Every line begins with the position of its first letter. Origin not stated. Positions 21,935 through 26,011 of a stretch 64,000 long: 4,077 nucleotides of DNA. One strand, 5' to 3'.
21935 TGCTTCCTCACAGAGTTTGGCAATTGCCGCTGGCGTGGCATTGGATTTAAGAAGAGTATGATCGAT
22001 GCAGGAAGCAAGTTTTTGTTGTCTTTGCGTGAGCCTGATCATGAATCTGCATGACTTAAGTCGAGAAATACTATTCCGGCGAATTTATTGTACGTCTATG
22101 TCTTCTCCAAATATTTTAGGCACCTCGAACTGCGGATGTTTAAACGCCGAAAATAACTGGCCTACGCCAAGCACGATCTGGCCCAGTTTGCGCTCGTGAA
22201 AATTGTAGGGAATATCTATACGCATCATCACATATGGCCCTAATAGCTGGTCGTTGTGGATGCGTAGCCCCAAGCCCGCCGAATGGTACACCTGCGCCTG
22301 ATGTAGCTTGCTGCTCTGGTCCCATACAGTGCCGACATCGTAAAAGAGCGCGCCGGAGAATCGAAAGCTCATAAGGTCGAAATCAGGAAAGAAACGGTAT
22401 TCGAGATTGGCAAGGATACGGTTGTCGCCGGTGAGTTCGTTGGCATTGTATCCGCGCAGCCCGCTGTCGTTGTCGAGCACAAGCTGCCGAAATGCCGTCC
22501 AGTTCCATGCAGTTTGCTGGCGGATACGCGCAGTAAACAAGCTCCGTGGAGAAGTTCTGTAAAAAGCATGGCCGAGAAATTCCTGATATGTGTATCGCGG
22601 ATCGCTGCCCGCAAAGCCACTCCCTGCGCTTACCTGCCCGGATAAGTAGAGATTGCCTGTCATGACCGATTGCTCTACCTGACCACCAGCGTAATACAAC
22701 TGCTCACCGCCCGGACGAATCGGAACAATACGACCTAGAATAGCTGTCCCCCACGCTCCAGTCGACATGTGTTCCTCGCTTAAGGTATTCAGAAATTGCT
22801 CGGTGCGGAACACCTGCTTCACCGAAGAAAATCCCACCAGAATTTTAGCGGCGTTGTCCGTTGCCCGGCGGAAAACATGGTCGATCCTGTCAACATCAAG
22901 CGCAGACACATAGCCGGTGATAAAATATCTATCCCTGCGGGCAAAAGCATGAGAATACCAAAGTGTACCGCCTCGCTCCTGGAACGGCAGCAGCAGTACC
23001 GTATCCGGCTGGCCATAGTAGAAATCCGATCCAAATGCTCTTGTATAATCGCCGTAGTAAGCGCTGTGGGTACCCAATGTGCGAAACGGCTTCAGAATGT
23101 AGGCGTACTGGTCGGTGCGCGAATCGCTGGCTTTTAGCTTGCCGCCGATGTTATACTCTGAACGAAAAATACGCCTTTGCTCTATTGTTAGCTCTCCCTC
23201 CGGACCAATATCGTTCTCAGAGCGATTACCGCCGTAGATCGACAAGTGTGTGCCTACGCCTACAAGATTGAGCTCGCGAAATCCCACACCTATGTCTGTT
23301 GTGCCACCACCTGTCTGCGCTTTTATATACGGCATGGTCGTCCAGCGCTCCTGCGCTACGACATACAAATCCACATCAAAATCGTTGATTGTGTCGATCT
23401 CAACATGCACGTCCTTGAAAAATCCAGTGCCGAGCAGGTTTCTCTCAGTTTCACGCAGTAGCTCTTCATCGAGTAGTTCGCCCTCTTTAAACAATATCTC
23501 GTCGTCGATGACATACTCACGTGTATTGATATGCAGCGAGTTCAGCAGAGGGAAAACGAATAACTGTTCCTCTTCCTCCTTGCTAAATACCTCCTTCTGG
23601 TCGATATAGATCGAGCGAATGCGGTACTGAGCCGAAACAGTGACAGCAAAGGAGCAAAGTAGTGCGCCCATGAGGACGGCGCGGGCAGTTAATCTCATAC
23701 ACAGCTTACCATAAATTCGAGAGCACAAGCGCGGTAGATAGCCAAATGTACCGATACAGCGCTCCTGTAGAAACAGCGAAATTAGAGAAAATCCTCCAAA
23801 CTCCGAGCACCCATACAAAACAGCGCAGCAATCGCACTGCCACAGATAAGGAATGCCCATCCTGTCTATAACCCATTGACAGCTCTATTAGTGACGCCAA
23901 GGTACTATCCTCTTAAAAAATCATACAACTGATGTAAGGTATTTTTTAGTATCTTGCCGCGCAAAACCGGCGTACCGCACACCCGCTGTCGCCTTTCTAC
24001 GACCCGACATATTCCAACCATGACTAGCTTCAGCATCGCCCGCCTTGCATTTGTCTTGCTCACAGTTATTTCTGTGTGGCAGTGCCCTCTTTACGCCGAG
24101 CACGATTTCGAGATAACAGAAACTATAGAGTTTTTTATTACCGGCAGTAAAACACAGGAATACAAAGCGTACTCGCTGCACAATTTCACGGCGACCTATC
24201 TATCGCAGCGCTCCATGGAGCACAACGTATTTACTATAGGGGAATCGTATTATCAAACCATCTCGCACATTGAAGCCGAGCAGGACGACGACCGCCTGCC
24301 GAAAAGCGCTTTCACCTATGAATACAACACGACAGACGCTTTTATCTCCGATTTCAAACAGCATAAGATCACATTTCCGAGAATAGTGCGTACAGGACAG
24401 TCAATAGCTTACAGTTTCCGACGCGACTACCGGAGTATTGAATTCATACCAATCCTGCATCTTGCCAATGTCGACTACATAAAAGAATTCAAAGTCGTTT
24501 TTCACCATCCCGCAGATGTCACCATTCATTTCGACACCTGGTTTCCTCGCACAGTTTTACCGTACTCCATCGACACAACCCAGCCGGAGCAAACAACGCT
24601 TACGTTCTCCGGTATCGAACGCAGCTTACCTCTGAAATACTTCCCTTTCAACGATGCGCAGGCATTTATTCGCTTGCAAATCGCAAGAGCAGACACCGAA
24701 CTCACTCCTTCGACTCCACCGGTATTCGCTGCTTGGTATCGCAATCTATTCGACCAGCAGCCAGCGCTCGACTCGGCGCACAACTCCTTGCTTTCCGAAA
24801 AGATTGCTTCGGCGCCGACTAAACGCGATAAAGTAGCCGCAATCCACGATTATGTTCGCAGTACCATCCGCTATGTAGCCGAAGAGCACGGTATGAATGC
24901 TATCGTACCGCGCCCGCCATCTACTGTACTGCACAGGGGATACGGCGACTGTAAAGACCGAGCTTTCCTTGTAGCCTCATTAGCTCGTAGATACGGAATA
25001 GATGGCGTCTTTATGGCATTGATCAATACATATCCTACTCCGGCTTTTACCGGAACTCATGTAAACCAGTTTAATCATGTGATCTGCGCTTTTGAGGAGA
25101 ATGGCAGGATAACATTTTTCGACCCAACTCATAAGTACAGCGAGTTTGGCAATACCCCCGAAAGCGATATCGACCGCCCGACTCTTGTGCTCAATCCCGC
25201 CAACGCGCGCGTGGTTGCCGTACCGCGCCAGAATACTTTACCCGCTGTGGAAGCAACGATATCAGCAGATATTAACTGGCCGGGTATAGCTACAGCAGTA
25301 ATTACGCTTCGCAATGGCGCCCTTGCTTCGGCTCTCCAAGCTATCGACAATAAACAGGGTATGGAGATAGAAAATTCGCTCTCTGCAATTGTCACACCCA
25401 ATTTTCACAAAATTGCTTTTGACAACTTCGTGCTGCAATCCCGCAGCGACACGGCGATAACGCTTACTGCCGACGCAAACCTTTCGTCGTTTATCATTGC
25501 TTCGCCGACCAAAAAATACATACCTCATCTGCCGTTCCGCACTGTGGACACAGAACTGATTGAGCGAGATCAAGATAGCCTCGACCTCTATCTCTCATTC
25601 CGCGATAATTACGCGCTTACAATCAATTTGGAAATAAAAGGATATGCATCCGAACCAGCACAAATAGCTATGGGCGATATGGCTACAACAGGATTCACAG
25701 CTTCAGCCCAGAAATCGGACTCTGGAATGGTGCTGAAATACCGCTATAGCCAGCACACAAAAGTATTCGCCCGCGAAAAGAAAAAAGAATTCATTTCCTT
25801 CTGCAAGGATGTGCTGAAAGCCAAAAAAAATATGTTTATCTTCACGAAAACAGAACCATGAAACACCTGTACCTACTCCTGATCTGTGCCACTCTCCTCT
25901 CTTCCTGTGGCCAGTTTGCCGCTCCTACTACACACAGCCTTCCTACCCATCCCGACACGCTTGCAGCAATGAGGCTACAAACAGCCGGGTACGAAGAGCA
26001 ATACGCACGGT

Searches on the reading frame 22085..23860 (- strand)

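Call 70: search_protein_families(library=pfam, proteins=[window:22085-23860:-], max_evalue=0.00001)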
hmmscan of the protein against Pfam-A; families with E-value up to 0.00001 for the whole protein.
window:22085-23860:- (591 aa): 1 family
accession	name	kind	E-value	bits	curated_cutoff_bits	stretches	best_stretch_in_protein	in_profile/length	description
PF01103.29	Omp85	-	1.3e-06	28.6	24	1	409-535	141-292/325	Omp85 superfamily domain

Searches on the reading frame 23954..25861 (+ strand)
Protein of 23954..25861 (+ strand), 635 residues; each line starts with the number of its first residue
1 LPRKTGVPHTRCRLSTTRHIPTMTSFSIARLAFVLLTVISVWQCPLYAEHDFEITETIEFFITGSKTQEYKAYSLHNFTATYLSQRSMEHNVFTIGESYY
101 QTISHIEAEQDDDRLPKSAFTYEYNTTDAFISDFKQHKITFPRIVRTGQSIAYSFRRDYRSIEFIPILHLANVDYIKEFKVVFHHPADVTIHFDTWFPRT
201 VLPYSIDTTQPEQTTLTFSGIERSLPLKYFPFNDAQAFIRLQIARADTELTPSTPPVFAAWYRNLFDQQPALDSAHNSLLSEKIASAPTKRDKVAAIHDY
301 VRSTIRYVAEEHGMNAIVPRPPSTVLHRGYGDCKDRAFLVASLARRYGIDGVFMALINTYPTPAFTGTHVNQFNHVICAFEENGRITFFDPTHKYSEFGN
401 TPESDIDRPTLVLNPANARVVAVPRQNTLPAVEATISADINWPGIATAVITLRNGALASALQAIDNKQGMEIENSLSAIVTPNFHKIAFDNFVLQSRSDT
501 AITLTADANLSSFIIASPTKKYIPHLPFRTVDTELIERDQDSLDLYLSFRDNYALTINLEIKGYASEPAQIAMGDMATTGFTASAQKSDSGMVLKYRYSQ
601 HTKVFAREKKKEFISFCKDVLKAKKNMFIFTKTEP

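Call 70: search_protein_families(library=pfam, proteins=[window:23954-25861:+], max_evalue=0.00001)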
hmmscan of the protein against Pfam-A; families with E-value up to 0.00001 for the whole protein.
window:23954-25861:+ (635 aa): 1 family
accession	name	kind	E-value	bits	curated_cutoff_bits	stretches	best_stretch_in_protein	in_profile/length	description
PF01841.26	Transglut_core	-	1.9e-07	31.7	23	1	281-350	4-71/108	Transglutaminase-like superfamily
